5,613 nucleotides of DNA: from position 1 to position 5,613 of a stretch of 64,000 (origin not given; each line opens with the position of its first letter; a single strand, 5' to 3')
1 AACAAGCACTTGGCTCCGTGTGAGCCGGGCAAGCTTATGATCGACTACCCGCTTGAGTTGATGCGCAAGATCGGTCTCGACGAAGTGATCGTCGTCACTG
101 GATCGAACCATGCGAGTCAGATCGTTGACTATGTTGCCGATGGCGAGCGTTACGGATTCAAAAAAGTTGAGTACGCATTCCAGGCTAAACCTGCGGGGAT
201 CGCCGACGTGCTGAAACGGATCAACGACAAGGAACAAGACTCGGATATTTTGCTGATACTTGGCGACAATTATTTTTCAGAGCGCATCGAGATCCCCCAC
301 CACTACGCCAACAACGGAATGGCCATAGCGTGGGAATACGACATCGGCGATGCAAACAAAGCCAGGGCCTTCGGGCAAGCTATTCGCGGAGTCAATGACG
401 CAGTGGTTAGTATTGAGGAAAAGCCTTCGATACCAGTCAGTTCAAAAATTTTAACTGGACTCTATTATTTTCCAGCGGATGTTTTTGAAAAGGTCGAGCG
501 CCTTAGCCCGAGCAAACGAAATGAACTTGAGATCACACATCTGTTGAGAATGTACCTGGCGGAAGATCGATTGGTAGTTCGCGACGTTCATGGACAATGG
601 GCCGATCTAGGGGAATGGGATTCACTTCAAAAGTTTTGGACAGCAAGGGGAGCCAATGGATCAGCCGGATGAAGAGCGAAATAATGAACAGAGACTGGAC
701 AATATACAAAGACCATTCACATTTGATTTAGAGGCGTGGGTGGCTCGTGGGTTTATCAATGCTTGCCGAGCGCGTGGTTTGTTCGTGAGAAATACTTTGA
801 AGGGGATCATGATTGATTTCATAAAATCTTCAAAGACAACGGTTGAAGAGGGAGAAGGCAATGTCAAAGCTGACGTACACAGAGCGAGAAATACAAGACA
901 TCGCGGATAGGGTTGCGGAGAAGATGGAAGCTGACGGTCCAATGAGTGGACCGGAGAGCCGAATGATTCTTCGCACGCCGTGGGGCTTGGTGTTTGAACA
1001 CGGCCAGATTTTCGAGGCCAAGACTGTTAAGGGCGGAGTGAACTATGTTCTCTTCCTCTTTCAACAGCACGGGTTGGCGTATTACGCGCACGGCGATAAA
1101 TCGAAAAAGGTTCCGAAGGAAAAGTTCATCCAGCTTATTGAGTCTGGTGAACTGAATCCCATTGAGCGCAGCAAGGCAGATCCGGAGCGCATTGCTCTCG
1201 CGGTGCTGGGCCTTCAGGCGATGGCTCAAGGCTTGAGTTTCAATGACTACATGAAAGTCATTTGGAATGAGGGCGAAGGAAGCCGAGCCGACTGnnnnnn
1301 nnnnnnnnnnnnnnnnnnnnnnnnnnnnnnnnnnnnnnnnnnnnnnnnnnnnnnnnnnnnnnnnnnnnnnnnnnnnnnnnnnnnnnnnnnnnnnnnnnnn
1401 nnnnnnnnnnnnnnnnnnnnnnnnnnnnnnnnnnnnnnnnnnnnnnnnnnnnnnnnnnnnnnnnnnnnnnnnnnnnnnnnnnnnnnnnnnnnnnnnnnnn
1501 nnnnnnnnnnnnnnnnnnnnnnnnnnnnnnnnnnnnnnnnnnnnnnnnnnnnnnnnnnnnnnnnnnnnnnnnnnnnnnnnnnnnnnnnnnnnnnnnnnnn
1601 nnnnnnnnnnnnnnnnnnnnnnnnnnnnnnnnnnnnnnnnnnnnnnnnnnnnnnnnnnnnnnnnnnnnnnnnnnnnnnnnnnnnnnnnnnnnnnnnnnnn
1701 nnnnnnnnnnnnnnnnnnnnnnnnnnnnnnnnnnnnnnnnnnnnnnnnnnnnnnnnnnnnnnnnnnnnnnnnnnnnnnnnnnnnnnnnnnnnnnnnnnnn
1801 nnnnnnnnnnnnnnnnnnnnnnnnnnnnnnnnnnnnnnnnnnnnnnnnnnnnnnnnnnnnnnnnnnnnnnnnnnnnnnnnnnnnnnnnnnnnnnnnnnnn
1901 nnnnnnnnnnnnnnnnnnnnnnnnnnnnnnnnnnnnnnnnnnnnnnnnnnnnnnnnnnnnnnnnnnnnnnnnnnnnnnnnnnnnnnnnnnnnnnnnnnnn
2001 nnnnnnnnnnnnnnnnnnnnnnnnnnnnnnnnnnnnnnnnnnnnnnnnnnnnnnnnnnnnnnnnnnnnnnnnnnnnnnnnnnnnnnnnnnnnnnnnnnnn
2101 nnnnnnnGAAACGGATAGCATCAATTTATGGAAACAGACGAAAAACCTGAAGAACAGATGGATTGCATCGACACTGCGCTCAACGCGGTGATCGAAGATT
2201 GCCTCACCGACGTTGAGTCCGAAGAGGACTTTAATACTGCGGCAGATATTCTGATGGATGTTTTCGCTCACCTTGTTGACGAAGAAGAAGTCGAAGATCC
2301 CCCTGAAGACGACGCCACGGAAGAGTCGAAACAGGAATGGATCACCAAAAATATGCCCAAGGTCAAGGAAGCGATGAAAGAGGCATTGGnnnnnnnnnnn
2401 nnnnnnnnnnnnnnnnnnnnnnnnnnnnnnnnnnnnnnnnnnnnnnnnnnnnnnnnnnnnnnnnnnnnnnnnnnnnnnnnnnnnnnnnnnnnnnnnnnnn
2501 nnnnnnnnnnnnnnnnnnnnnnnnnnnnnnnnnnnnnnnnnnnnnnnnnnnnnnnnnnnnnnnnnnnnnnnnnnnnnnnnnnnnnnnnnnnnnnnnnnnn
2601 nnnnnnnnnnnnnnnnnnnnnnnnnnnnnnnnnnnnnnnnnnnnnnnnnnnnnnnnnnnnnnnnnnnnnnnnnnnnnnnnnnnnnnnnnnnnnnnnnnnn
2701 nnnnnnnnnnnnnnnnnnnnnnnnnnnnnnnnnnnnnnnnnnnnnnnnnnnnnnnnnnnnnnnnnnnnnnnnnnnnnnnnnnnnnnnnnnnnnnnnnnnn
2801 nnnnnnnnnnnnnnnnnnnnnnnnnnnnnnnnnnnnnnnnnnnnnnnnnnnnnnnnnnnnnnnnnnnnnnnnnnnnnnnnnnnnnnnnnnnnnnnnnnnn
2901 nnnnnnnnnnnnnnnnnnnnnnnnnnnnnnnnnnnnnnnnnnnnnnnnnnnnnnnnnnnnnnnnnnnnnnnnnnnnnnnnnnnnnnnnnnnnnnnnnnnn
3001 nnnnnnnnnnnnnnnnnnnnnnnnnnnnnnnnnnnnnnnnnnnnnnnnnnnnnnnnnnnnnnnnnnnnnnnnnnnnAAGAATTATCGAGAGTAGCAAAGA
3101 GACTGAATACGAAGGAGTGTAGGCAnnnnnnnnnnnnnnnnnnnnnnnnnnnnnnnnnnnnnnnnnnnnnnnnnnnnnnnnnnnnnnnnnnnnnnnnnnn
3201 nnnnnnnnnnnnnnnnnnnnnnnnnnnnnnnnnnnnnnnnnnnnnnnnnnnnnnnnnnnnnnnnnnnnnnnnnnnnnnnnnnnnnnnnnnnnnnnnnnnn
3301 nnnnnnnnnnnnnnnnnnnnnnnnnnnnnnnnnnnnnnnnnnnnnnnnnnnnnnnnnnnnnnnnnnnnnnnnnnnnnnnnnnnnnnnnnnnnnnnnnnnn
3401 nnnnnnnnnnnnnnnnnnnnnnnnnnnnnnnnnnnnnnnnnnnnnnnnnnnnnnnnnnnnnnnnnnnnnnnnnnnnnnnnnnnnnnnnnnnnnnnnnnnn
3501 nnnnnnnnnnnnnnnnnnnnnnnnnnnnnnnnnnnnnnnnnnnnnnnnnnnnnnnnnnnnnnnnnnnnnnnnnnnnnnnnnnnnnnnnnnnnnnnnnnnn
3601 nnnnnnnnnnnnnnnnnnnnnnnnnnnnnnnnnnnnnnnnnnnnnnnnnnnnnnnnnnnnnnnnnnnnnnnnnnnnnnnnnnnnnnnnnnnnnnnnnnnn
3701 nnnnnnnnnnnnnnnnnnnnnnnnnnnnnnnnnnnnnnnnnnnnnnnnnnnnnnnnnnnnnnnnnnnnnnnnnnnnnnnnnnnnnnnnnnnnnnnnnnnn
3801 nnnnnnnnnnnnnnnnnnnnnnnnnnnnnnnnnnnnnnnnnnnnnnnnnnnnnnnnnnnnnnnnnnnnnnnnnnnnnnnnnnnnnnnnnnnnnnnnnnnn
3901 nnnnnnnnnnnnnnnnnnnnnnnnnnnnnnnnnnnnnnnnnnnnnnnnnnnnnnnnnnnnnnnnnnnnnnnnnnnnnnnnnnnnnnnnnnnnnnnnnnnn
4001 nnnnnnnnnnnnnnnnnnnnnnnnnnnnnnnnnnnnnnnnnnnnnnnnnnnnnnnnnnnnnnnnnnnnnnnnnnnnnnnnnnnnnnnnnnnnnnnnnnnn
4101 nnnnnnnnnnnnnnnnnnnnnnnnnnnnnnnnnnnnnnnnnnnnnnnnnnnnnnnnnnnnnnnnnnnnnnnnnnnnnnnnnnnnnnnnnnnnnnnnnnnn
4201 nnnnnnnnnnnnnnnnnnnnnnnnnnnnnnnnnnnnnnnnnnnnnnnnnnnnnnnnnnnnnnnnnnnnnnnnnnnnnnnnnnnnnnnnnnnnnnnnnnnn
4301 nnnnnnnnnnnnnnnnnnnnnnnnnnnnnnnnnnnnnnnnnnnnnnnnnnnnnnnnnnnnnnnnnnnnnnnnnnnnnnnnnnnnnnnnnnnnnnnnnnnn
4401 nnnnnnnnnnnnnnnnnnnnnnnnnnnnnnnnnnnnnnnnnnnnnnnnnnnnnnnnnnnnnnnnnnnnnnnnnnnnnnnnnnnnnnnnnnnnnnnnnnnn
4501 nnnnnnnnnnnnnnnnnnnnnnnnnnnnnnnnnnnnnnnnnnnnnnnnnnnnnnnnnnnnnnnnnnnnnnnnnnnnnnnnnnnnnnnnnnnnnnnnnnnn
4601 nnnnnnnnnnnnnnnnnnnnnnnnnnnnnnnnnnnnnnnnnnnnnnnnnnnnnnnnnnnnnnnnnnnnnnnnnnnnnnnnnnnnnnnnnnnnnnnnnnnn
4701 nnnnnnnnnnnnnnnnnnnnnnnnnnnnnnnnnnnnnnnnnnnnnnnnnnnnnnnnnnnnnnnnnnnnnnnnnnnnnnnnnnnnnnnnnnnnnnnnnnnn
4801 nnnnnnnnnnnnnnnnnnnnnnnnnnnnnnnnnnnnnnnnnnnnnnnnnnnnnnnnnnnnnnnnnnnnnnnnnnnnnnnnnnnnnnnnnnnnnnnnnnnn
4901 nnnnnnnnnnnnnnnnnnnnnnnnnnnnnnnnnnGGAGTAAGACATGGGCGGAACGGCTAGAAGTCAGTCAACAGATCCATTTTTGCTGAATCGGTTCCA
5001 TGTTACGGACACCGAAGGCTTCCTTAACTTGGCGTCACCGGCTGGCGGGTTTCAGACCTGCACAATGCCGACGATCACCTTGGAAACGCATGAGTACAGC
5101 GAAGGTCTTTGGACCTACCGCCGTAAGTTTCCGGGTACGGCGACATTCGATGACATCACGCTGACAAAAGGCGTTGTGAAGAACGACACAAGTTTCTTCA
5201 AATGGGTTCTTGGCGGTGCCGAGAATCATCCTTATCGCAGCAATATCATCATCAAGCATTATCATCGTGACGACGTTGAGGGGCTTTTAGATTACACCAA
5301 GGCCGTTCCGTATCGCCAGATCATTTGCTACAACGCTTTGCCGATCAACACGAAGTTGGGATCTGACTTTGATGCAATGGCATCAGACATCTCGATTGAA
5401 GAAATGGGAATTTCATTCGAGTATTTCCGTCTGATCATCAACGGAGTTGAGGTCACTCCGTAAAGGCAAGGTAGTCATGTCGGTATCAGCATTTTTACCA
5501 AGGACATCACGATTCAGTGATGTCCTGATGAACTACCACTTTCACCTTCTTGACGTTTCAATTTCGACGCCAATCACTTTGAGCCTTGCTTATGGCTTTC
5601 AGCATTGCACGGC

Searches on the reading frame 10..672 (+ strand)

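Call 88: search_protein_families(library=pfam, proteins=[window:10-672:+], max_evalue=0.001)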
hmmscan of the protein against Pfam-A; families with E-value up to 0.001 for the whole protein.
window:10-672:+ (220 aa): 1 family
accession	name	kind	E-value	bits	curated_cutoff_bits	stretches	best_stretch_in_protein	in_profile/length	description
PF00483.29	NTP_transferase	-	2.3e-29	103.1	21.2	1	9-208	32-237/245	Nucleotidyl transferase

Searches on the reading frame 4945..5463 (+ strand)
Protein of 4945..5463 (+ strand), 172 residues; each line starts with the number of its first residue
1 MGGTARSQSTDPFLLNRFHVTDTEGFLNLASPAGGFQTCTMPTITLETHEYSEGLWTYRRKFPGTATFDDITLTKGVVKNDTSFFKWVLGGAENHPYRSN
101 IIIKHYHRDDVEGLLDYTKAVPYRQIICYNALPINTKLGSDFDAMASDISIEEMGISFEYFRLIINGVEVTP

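Call 8: search_protein_families(library=phrogs, proteins=[window:4945-5463:+], max_evalue=0.001)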
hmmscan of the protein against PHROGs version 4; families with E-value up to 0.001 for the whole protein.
window:4945-5463:+ (172 aa): 1 family
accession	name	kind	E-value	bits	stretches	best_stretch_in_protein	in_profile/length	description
phrog_4542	-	tail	2.1e-14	54.4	1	6-166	19-183/214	tail tube protein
